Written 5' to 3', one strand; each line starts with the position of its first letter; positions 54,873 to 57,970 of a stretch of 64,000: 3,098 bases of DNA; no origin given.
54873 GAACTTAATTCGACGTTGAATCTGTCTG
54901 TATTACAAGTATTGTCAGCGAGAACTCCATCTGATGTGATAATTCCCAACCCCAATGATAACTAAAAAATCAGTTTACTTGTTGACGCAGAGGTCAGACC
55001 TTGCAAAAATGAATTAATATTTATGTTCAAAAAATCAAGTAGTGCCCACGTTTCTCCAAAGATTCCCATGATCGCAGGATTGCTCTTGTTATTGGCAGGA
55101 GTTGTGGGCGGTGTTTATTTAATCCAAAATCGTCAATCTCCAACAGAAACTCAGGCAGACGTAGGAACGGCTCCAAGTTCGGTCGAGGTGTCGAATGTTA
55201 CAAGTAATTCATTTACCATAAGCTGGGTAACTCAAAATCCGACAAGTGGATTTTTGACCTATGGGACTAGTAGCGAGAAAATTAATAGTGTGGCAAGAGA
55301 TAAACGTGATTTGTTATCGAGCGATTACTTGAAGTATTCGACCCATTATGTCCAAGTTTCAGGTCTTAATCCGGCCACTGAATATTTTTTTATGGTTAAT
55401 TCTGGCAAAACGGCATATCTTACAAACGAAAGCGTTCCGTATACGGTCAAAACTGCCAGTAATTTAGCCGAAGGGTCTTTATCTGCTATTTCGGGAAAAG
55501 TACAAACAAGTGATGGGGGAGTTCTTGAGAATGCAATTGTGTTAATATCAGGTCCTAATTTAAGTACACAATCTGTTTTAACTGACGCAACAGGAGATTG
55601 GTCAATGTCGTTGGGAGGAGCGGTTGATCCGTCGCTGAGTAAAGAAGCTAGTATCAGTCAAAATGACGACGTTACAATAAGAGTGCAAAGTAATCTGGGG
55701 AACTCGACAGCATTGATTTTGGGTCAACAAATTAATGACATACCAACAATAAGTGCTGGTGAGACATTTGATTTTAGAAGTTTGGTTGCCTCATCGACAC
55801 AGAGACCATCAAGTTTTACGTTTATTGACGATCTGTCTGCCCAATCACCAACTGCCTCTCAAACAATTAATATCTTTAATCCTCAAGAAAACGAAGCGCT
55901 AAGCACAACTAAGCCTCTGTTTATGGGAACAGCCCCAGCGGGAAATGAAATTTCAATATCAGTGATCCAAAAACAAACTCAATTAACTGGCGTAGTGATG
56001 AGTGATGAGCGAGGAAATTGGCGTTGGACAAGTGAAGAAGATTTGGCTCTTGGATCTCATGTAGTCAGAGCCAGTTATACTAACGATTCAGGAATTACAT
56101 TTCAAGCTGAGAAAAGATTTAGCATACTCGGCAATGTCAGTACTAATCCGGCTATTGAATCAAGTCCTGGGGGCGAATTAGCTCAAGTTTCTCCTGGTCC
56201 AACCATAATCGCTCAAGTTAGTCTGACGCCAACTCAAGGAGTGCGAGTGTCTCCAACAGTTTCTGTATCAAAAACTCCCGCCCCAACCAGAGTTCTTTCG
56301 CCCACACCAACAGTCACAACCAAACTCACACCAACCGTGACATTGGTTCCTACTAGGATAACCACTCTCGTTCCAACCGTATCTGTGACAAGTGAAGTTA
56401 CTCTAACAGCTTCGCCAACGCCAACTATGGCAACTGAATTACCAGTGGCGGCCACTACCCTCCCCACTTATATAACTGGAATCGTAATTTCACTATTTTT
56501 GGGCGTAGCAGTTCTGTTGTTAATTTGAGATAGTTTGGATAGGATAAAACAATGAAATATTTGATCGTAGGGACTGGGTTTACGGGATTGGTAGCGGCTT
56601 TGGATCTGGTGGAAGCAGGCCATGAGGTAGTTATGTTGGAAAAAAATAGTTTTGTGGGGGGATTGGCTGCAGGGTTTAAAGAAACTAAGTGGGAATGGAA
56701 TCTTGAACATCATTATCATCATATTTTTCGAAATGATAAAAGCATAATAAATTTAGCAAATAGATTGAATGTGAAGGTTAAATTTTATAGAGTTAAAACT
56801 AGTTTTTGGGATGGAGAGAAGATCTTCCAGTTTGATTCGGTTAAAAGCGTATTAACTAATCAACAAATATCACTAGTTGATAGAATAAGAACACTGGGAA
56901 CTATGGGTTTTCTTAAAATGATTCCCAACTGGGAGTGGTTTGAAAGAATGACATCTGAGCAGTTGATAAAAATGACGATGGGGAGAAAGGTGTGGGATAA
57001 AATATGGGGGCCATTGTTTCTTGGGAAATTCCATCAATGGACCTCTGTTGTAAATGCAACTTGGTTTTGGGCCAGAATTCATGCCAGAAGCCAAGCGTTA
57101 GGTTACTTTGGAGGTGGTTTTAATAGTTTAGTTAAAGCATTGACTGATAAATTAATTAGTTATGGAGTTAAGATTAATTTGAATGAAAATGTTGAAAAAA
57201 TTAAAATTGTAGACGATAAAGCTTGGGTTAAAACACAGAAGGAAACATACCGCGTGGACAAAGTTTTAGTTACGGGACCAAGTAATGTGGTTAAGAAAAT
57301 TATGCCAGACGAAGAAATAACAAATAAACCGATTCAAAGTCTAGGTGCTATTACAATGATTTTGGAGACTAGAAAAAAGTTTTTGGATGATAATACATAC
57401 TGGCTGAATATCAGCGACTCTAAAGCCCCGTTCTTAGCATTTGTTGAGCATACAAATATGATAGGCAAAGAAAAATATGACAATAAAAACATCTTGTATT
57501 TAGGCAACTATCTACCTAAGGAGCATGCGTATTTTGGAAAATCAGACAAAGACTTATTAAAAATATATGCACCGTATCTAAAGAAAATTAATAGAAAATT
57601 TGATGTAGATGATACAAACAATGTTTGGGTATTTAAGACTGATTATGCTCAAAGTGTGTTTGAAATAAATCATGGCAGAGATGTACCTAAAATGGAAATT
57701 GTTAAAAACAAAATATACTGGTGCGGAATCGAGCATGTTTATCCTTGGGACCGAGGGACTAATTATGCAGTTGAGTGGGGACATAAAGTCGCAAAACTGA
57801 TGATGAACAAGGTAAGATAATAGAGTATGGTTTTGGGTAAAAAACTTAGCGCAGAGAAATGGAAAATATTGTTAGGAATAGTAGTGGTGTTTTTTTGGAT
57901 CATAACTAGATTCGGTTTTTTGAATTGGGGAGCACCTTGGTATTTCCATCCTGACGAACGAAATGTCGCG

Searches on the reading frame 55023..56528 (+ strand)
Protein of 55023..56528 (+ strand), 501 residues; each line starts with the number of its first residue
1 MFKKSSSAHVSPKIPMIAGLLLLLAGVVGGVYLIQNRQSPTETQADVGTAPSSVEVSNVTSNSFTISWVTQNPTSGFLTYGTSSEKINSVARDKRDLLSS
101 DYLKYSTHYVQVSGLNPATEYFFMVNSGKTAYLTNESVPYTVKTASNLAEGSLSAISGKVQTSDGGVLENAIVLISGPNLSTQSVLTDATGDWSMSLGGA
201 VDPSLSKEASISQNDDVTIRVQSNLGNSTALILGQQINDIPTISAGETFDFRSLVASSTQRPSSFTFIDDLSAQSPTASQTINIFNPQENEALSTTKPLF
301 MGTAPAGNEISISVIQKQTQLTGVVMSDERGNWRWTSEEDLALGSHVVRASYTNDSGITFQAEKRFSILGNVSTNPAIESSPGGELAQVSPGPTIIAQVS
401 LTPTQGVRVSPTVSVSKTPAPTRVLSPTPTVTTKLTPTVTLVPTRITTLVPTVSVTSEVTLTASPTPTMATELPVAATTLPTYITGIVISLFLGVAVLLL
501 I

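Call 55: search_protein_families(library=pfam, proteins=[window:55023-56528:+], max_evalue=0.00001)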
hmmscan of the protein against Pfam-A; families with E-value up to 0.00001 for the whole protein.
window:55023-56528:+ (501 aa): 3 families
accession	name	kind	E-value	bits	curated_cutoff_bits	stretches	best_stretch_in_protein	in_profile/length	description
PF16656.11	Pur_ac_phosph_N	-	2e-09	38.3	30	1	54-144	4-93/93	Purple acid Phosphatase, N-terminal domain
PF00041.27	fn3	-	2.2e-07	31.4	25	1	50-142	2-83/84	Fibronectin type III domain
PF19077.6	Big_13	-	8.5e-06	26.6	27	1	290-363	21-94/102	Bacterial Ig-like domain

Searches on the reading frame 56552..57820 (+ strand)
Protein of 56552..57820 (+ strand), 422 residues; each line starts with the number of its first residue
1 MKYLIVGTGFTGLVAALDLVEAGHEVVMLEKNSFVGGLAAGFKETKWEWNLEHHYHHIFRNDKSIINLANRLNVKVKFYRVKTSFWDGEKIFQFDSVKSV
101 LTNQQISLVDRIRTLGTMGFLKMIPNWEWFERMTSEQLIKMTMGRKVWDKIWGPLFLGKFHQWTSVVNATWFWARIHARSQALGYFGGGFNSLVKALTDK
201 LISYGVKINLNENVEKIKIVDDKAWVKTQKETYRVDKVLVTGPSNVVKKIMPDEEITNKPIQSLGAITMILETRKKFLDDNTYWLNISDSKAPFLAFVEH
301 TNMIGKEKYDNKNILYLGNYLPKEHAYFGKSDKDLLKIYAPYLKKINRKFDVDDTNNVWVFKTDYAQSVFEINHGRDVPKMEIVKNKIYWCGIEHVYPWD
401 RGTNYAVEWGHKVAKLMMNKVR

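Call 55: search_protein_families(library=pfam, proteins=[window:56552-57820:+], max_evalue=0.00001)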
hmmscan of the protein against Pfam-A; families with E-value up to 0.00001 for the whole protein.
window:56552-57820:+ (422 aa): 5 families
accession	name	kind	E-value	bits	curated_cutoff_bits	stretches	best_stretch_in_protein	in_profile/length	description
PF01593.30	Amino_oxidase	-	3.4e-22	79.8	19.8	1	10-357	1-374/443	Flavin containing amine oxidoreductase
PF01266.30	DAO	-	6.1e-10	39.6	27.9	1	3-37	2-36/353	FAD dependent oxidoreductase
PF13450.12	NAD_binding_8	-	1.1e-09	38.8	21.9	1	5-71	1-67/68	NAD(P)-binding Rossmann-like domain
PF07992.20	Pyr_redox_2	-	1.2e-08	35.2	26.1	0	2-94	2-87/291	Pyridine nucleotide-disulphide oxidoreductase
PF03486.20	HI0933_like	-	4.4e-06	26.8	50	0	3-36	3-36/244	HI0933-like protein Rossmann domain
